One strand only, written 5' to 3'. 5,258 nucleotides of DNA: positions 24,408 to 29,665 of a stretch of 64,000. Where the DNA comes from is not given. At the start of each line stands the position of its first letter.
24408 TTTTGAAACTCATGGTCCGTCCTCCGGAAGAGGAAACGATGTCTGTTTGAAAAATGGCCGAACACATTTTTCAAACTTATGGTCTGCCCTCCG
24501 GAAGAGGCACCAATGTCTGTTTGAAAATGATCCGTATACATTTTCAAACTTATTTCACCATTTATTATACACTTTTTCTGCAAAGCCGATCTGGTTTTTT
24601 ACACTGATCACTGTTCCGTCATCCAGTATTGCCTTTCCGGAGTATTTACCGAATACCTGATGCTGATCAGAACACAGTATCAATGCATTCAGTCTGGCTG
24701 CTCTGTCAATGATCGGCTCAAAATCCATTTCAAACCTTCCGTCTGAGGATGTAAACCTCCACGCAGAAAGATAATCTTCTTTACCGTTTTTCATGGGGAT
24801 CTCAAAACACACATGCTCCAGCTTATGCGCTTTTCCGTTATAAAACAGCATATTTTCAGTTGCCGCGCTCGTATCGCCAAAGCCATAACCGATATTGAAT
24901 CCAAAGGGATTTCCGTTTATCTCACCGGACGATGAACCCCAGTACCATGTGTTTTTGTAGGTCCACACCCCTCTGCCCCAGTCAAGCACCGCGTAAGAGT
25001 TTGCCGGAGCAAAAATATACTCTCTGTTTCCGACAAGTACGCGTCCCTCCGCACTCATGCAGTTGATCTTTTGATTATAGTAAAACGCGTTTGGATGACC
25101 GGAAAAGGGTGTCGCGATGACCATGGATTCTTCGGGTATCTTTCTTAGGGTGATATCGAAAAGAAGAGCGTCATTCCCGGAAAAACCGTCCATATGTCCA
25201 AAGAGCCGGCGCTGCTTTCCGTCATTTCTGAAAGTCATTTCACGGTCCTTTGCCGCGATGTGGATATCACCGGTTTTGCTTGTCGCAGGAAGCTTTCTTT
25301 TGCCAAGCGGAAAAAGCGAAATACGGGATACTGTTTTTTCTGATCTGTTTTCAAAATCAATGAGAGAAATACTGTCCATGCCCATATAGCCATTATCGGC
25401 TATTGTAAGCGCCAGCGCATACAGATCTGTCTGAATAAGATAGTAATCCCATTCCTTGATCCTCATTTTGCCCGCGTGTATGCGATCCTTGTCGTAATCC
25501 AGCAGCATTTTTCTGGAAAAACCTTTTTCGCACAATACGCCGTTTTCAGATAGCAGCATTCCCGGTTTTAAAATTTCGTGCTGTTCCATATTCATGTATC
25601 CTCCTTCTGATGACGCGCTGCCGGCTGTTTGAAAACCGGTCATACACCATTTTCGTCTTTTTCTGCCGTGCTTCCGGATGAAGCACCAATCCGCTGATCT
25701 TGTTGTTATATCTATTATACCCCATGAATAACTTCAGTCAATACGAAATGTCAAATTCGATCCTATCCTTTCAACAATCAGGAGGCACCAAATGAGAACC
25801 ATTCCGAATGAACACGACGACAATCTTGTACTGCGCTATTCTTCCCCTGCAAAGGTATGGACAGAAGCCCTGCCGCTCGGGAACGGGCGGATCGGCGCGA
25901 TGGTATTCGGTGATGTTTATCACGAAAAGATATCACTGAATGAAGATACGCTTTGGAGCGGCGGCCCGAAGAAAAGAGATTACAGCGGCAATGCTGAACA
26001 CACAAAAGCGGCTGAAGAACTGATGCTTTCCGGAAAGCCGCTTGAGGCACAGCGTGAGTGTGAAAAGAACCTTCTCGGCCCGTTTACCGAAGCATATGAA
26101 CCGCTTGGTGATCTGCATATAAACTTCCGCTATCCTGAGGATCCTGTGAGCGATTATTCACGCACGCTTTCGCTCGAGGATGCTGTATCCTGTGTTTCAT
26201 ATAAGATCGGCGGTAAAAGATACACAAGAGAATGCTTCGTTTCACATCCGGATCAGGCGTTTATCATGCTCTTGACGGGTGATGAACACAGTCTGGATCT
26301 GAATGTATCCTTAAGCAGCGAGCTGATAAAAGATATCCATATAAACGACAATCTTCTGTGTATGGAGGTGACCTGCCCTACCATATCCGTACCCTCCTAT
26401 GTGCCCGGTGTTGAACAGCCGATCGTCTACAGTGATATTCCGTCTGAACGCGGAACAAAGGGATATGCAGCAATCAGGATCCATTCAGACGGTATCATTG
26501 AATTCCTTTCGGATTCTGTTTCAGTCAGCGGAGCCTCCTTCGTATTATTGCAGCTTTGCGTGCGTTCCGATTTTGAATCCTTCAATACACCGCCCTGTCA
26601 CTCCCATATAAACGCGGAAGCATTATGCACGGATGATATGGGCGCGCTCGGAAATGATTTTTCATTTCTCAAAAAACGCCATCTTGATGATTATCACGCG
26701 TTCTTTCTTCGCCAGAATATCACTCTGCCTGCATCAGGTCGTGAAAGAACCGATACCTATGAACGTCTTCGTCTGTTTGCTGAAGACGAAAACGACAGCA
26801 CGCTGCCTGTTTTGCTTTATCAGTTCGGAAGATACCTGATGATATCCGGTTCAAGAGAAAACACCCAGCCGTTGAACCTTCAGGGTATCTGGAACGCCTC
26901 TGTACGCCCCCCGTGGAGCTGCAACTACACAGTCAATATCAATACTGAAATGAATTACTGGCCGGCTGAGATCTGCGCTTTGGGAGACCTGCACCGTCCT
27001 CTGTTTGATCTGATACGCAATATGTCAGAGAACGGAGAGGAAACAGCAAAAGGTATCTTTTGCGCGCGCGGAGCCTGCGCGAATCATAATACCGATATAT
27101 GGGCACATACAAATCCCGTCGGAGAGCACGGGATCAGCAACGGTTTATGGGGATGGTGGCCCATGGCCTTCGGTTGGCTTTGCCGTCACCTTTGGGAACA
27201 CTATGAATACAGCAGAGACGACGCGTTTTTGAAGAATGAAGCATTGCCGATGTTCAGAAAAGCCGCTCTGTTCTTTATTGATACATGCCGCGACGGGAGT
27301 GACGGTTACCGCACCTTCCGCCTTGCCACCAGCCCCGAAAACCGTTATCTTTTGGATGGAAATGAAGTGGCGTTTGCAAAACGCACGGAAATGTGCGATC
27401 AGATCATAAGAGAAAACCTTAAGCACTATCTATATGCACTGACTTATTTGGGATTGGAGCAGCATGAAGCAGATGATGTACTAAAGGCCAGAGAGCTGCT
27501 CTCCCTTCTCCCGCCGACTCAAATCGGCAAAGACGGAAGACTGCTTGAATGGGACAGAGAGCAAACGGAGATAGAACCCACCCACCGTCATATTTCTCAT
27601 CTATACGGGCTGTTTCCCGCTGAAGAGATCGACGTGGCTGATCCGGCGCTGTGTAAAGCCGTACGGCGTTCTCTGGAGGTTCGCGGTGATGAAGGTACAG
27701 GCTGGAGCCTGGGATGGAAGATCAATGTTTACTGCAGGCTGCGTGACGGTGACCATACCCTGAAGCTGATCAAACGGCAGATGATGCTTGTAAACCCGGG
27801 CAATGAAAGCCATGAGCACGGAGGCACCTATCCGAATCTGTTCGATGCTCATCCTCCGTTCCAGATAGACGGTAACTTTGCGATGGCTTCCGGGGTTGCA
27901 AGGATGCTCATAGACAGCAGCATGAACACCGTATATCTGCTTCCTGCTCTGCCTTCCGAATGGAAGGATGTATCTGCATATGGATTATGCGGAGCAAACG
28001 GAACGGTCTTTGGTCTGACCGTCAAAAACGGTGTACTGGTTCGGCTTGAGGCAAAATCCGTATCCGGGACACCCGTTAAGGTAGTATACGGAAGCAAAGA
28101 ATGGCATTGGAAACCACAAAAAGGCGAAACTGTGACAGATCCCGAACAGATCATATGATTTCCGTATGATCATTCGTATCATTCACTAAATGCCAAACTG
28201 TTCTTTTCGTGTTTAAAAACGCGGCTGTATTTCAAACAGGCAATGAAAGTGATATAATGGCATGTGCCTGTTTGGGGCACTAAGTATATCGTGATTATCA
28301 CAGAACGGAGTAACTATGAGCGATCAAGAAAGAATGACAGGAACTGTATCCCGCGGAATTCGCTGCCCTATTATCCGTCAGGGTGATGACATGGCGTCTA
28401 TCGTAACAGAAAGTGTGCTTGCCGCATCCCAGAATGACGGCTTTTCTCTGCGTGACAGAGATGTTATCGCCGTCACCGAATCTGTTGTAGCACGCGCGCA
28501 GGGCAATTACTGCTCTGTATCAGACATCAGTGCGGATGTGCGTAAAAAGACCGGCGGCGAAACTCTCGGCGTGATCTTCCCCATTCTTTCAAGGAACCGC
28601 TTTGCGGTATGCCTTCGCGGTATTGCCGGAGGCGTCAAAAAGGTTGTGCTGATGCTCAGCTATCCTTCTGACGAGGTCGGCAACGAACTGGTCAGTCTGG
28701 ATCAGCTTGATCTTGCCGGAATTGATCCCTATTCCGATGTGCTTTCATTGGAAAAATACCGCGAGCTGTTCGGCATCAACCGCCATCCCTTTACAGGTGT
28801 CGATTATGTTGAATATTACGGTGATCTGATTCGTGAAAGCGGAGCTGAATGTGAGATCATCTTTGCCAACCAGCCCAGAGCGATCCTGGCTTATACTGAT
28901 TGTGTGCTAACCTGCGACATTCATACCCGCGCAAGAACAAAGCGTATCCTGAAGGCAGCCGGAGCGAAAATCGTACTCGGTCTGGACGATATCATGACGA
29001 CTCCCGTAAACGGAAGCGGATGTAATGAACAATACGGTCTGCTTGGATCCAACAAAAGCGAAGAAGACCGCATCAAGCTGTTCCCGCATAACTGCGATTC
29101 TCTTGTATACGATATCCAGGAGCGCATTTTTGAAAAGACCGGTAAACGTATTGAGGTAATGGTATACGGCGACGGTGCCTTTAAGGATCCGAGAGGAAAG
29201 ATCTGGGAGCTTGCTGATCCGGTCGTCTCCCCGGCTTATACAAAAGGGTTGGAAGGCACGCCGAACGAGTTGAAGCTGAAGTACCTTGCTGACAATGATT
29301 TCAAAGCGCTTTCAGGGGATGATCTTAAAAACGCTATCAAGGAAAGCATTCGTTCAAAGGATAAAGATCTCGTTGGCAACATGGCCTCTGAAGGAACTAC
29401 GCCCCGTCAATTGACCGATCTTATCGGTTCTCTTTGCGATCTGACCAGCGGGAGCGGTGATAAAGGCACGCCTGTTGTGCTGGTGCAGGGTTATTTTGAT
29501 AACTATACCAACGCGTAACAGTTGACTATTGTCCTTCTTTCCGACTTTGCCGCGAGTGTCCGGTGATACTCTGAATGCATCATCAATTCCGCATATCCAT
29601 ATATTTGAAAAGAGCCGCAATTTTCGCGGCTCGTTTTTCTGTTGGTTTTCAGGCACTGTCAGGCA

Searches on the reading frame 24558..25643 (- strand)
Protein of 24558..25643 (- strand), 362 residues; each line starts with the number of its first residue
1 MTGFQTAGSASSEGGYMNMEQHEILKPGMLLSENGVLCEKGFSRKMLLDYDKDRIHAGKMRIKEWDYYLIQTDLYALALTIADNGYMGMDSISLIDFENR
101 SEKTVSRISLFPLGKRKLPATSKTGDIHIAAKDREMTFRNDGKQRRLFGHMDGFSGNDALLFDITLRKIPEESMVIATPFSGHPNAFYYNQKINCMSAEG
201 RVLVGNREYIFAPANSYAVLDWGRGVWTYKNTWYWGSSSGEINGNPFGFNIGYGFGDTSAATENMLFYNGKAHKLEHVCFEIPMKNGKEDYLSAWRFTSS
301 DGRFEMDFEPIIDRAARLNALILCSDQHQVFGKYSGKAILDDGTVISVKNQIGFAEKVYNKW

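Call 48: search_protein_families(library=pfam, proteins=[window:24558-25643:-], max_evalue=0.00001)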
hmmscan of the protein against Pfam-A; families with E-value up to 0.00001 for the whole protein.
window:24558-25643:- (362 aa): 1 family
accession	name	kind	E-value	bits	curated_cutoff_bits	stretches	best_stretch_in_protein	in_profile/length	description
PF10974.15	DUF2804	-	1.5e-135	452.2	26.9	1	21-362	1-339/339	Domain of unknown function (DUF2804)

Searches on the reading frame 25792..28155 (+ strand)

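Call 48: search_protein_families(library=pfam, proteins=[window:25792-28155:+], max_evalue=0.00001)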
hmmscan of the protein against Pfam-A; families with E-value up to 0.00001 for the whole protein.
window:25792-28155:+ (788 aa): 3 families
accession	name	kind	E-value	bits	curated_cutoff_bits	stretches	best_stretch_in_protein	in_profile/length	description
PF22124.2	Glyco_hydro_95_cat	-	1.1e-145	486.1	27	1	291-706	3-408/408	Glycosyl hydrolase family 95 catalytic domain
PF14498.12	Glyco_hyd_65N_2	-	1.2e-53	183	27.7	1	14-262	1-232/234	Glycosyl hydrolase family 65, N-terminal domain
PF21307.2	Glyco_hydro_95_C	-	5.1e-07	30.5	27.6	1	709-775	2-67/94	Glycoside hydrolase family 95, C-terminal domain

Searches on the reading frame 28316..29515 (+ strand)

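Call 48: search_protein_families(library=pfam, proteins=[window:28316-29515:+], max_evalue=0.00001)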
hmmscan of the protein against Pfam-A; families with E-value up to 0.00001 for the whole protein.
window:28316-29515:+ (400 aa): 1 family
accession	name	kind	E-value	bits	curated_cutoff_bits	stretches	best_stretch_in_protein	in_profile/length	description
PF01996.21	F420_ligase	-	1.7e-58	198.1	25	1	14-392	1-218/218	F420-0:Gamma-glutamyl ligase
